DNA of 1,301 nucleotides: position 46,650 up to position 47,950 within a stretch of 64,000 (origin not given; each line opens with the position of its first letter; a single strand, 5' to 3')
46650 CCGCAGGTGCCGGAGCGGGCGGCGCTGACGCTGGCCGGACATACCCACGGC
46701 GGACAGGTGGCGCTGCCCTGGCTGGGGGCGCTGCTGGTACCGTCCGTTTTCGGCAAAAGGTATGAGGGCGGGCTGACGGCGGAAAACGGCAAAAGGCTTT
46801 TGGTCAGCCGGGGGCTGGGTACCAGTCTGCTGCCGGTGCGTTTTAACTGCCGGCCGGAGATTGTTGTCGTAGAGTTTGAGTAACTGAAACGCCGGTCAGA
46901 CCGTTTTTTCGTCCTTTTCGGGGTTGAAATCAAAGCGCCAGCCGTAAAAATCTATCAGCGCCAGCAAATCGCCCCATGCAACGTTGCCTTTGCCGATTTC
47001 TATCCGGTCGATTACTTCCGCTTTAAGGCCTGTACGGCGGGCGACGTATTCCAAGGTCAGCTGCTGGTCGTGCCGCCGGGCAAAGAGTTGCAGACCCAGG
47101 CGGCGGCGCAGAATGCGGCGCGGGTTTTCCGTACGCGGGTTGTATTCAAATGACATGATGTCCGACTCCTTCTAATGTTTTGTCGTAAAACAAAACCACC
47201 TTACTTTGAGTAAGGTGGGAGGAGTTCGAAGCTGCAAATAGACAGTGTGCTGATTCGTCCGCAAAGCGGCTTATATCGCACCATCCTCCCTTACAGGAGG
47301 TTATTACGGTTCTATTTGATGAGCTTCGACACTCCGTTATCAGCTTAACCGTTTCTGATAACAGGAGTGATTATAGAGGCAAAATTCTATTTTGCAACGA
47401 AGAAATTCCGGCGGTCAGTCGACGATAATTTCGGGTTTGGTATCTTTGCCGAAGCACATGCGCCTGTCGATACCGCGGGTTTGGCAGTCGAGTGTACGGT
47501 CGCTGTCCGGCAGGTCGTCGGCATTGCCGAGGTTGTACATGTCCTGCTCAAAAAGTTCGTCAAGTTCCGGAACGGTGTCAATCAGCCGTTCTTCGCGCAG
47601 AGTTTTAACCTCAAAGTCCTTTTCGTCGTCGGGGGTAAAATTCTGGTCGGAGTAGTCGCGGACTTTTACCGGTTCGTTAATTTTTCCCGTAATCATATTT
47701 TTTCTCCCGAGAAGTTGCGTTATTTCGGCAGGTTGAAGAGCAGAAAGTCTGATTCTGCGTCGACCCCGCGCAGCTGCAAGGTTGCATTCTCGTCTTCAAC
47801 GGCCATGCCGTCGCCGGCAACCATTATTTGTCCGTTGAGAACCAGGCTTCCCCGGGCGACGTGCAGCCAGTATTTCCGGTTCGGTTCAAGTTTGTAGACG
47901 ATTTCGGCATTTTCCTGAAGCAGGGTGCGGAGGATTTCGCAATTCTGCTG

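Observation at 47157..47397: Promoter, then a roughly 177-nt multi-helix RNA, then an intrinsic terminator, then RBS and an XRE gene: a riboswitch/attenuator-like element I cannot assign to a known class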

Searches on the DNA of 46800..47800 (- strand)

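Call 4: search_rna_families(source=window, start=46800, end=47800, threshold=evalue, max_evalue=10, show_alignments=3)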
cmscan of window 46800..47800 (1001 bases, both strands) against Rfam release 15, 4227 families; matches with E-value up to 10: 1.
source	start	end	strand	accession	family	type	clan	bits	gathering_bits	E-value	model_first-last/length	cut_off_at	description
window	47209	47290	-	RF02221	sRNA-Xcc1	Gene; sRNA;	-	20.9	53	0.84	1-87/87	no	sRNA-Xcc1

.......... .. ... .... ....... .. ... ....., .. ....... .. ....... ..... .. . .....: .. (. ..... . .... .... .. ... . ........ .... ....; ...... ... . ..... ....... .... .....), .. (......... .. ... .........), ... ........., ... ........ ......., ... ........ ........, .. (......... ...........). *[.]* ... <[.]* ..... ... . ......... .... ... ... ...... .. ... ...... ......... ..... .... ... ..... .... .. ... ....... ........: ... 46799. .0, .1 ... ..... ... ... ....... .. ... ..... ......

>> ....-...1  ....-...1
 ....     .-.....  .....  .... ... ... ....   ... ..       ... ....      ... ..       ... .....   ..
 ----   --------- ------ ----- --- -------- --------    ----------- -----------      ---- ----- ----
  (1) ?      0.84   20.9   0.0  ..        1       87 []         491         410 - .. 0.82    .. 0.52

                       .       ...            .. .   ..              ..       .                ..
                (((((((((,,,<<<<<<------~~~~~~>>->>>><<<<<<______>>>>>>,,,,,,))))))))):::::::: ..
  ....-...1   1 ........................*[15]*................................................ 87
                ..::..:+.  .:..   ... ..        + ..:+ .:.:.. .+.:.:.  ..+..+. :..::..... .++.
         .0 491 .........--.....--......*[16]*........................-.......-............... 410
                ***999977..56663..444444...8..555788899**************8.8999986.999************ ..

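Call 9: search_dna_similar(query=window:47150-47420:-, collection=phages, mode=distant, max_evalue=0.01)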
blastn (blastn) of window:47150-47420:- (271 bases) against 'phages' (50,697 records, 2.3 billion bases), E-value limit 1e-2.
No match.

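Call 10: search_dna_similar(query=window:47150-47420:-, collection=plasmids, mode=distant, max_evalue=0.01)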
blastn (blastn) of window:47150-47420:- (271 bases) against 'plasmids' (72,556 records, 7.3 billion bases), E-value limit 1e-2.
No match.

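Call 27: build_rna_model(alignment_id=A2)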
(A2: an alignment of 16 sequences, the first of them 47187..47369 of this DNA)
Model R1 built from alignment A2 (16 sequences, 197 columns); structure: RNAalifold consensus.
model positions 183; base pairs 49; branch points 3; effective number of sequences 1.29; information 0.59 bits per position. Calibrated on 0.2 Mb of random sequence (short: E-values are rough).
structure used (alignment columns):
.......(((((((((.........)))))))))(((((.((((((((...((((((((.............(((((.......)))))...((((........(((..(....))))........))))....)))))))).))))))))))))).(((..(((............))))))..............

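Call 29: search_with_rna_model(model_id=R1, sources=[window, L004, L006, L007, L008, L009, L010, L011, L012, L013, L014, L015, L016, L017, L018, L019, L020, L003, L002, L001, L005], max_evalue=1)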
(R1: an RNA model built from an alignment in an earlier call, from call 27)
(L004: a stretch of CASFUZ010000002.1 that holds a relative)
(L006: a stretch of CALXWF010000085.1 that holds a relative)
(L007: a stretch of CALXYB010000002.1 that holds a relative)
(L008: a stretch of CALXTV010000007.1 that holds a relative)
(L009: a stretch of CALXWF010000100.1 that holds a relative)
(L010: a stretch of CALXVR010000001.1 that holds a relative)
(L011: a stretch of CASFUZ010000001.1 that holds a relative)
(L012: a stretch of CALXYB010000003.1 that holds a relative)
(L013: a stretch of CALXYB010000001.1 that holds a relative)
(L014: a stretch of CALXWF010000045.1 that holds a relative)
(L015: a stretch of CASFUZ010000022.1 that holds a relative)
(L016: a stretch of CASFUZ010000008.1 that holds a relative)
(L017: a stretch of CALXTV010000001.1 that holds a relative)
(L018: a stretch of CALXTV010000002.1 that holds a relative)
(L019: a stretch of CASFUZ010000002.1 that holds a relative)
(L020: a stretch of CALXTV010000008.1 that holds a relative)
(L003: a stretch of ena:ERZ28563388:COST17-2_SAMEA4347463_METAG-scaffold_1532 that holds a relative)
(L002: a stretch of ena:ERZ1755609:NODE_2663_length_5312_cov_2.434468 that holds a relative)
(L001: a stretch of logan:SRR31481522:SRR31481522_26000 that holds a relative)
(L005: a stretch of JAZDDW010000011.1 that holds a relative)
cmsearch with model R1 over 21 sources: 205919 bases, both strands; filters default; matches with E-value up to 1: 22.
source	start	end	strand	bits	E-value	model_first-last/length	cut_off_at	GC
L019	7197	7377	-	204.7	4.3e-50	1-183/183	no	0.48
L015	3961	4142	+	200.6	4.8e-49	1-183/183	no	0.45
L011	1638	1818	-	200.3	6e-49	1-183/183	no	0.45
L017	3526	3706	-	200.2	6.1e-49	1-183/183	no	0.49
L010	1691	1873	-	195.9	7.5e-48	1-183/183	no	0.47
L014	4499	4680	-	195.6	9.1e-48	1-183/183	no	0.44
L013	5374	5555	+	194.9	1.4e-47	1-183/183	no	0.48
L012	7254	7432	+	189.8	2.8e-46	1-183/183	no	0.46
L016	6019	6197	-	189.8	2.8e-46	1-183/183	no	0.46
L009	581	762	+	189.3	3.6e-46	1-183/183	no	0.46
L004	4881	5060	-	185.7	3e-45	1-183/183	no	0.49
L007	226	405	+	185.7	3e-45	1-183/183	no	0.49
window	47187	47369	-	184.5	6.2e-45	1-183/183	no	0.45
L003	4788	4970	+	184.5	6.2e-45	1-183/183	no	0.45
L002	2639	2821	+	184.5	6.2e-45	1-183/183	no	0.45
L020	1480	1667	+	182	2.7e-44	1-183/183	no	0.49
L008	2485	2673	+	180.6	5.9e-44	1-183/183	no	0.51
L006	460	643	+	179.2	1.3e-43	1-183/183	no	0.47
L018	2797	2981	-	174.3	2.3e-42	1-183/183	no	0.49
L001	28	211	+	159.3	1.5e-38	1-183/183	no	0.43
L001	84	171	-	12.5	0.3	1-183/183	no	0.45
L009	638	791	-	10.7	0.84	1-183/183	no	0.4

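Call 31: search_with_rna_model(model_id=R1, sources=[L021, L022, L023, L024, L025, L026, L027, L028, L029, L030, L031, L032, L033, L034, L035, L036, L037, L038, L039, L040, L041, L042, L043, L044, L045, L046, L047, L048, L049, L050, L051, L052, L053, L054, L055, L056, L057, L058, L059, L060, L061, L062, L063, L064, L065, L066, L067, L068, L069, L070, L071, L072, L073, L074, L075, L076, L077, L078, L079, L080, L081, L082, L083, L084, L085, L086], max_evalue=0.01)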
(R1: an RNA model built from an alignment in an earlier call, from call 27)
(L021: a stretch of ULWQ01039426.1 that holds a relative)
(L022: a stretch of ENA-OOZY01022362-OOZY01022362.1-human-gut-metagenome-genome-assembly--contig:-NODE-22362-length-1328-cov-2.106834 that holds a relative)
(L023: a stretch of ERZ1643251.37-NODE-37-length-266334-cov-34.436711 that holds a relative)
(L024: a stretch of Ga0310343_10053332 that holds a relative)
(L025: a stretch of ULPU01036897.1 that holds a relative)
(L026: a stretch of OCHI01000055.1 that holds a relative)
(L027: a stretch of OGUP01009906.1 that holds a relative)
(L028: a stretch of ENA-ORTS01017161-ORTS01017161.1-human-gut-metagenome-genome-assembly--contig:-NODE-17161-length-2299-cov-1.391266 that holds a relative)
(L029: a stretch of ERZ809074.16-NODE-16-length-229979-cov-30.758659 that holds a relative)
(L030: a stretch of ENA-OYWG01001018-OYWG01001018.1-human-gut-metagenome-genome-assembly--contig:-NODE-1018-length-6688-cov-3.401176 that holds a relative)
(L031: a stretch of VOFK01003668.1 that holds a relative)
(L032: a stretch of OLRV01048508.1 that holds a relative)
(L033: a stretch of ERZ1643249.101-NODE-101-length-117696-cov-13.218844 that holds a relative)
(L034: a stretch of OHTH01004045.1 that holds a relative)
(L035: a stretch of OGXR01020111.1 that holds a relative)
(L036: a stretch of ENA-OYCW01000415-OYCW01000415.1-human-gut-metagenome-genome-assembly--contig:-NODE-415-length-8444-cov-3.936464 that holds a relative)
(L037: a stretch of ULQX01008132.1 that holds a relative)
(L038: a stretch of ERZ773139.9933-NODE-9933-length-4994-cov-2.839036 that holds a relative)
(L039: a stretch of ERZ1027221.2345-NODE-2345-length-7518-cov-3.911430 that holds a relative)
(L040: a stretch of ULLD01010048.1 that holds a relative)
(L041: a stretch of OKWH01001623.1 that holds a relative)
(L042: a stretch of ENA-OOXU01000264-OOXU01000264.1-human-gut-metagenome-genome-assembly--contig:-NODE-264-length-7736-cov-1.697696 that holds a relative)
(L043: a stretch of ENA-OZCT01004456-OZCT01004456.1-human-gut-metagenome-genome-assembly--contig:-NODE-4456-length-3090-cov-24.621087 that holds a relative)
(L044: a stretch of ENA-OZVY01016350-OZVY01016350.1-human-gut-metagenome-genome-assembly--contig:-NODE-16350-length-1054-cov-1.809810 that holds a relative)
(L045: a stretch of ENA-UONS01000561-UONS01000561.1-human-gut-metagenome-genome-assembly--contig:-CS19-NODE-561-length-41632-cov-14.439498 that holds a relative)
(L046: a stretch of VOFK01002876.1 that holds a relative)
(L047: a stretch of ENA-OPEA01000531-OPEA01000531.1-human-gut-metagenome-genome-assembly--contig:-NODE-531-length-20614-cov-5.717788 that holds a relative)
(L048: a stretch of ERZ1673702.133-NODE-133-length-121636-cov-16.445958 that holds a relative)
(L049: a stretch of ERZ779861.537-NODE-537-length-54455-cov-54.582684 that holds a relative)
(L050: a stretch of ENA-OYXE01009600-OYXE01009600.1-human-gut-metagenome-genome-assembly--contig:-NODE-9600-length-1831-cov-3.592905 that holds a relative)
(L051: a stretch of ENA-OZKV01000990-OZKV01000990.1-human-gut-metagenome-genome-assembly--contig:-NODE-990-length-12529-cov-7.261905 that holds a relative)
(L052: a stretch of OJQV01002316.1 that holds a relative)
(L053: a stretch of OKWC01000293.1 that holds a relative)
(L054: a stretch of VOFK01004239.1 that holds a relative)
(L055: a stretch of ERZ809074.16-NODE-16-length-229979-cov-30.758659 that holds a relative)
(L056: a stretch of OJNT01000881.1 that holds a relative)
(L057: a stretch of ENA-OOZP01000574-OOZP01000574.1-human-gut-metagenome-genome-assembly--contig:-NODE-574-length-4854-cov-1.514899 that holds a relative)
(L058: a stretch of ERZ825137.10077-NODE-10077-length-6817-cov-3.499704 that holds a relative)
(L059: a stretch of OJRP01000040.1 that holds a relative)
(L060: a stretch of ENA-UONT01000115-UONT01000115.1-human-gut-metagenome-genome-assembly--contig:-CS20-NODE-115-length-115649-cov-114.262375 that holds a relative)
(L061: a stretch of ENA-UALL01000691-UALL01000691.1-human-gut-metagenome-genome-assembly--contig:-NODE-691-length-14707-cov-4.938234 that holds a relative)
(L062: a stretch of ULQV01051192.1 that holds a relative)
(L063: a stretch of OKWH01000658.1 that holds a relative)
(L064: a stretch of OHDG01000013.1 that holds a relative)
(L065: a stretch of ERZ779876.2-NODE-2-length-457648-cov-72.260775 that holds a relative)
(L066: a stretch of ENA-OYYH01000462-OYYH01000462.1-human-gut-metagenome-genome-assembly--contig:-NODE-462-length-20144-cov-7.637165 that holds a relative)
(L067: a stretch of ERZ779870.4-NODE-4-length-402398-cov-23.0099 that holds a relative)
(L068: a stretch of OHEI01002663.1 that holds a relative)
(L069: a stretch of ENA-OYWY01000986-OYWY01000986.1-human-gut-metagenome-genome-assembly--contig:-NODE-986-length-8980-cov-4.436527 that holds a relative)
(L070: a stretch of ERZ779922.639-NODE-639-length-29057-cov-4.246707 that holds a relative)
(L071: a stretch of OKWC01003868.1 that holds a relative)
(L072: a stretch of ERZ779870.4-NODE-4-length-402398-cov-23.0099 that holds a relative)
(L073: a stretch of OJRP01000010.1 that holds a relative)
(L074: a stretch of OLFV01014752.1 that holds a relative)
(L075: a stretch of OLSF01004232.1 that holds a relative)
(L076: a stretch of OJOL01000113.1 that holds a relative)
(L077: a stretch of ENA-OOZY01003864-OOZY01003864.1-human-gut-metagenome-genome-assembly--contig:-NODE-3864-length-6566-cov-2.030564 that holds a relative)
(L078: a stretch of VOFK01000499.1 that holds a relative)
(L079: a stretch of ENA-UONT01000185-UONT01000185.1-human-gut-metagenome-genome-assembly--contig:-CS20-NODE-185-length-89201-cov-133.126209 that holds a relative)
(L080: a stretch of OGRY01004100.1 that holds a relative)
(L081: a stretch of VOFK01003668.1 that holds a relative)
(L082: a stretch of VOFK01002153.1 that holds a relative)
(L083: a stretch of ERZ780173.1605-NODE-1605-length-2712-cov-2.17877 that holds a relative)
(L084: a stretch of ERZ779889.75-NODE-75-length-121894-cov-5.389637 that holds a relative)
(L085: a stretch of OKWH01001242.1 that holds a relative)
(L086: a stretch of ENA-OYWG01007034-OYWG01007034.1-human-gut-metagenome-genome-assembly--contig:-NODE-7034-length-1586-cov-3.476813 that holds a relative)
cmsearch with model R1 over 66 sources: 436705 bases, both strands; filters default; matches with E-value up to 0.01: 68.
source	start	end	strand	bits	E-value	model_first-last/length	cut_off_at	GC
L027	1145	1327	-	190.4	4e-46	1-183/183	no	0.45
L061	7123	7303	-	190.1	4.8e-46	1-183/183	no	0.52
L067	1203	1383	+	190.1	4.8e-46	1-183/183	no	0.52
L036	7917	8100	-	189.2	8.3e-46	1-183/183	no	0.45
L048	6693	6876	-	189.2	8.3e-46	1-183/183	no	0.45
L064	5176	5359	-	189.2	8.3e-46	1-183/183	no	0.45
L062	1891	2070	+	187.4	2.3e-45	1-183/183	no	0.51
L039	4853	5037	-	186.8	3.2e-45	1-183/183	no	0.48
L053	5671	5855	-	186.8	3.2e-45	1-183/183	no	0.48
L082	529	713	+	186.4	4.2e-45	1-183/183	no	0.48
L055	3963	4147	-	185.6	6.8e-45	1-183/183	no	0.49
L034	2907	3094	-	184.8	1.1e-44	1-183/183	no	0.49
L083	2394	2581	+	184.8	1.1e-44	1-183/183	no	0.49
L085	1545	1732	-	184.8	1.1e-44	1-183/183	no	0.49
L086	926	1113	-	184.8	1.1e-44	1-183/183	no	0.49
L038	4511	4693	-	184.5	1.3e-44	1-183/183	no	0.45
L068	2639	2821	+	184.5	1.3e-44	1-183/183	no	0.45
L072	9875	10057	+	184.5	1.3e-44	1-183/183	no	0.45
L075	785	967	+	184.5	1.3e-44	1-183/183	no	0.45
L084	2197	2379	+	184.5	1.3e-44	1-183/183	no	0.45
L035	1659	1841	-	184.1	1.6e-44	1-183/183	no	0.46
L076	3765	3955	+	183.6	2.2e-44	1-183/183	no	0.49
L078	508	698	+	183.6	2.2e-44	1-183/183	no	0.49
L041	4947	5137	-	183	3e-44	1-183/183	no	0.48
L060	1317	1507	-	183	3e-44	1-183/183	no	0.48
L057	709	892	-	182.4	4.3e-44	1-183/183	no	0.46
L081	6285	6468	-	182.4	4.3e-44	1-183/183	no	0.46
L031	748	933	+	182.3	4.6e-44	1-183/183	no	0.48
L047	10052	10237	-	182.3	4.6e-44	1-183/183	no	0.48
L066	427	612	+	182.3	4.6e-44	1-183/183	no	0.48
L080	4469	4654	-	182.3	4.6e-44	1-183/183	no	0.48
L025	4073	4258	+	182.3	4.7e-44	1-183/183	no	0.48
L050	1555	1737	+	181.9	5.8e-44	1-183/183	no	0.45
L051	12327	12514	+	181.1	9.1e-44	1-183/183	no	0.51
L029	5712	5899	+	180.4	1.4e-43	1-183/183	no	0.5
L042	1965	2143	-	179.9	1.9e-43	1-183/183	no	0.45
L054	5798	5976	-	179.6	2.3e-43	1-183/183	no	0.46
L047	160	339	+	178.3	4.9e-43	1-183/183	no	0.47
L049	729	916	-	178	5.8e-43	1-183/183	no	0.51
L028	1241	1424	-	176.4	1.5e-42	1-183/183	no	0.47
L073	306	489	+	176.4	1.5e-42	1-183/183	no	0.47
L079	2796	2981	-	175.5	2.5e-42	1-183/183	no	0.47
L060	2026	2204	-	175.1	3.1e-42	1-183/183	no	0.49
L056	2958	3147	+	173.6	7.4e-42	1-183/183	no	0.51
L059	3367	3557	+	172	1.9e-41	1-183/183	no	0.49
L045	1830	2017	-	171.9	2e-41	1-183/183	no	0.51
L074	697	875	-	169.5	8.1e-41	1-183/183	no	0.46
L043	2906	3089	+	168.3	1.6e-40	1-183/183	no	0.45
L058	1532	1720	-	167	3.6e-40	1-183/183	no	0.5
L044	846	1034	+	166.3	5.3e-40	1-183/183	no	0.49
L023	1840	2026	+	163.7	2.5e-39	1-183/183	no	0.49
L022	773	956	+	160.9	1.2e-38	1-183/183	no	0.43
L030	533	716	-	160.9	1.2e-38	1-183/183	no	0.43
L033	469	652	+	160.9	1.2e-38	1-183/183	no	0.43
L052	2988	3171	+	160.9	1.2e-38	1-183/183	no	0.43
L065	4291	4474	-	160.9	1.2e-38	1-183/183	no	0.43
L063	9687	9870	-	159.3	3.3e-38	1-183/183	no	0.43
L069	7358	7541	-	159.3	3.3e-38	1-183/183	no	0.43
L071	1698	1881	-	159.3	3.3e-38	1-183/183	no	0.43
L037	1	159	-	152.8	1.4e-36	1-160/183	3'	0.53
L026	1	149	+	150.7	5e-36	36-183/183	5'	0.44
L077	1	170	-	149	1.3e-35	1-169/183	3'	0.47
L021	655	833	-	146.4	6.1e-35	1-183/183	no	0.51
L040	1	178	-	132.3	2.3e-31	1-172/183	3'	0.51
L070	1183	1357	-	127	5.2e-30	1-183/183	no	0.45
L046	2727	2906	-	121.4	1.3e-28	1-183/183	no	0.48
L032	1049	1150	-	103.3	5.3e-24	81-183/183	5'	0.49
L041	5656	5705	-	37.1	3.5e-07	133-183/183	5'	0.46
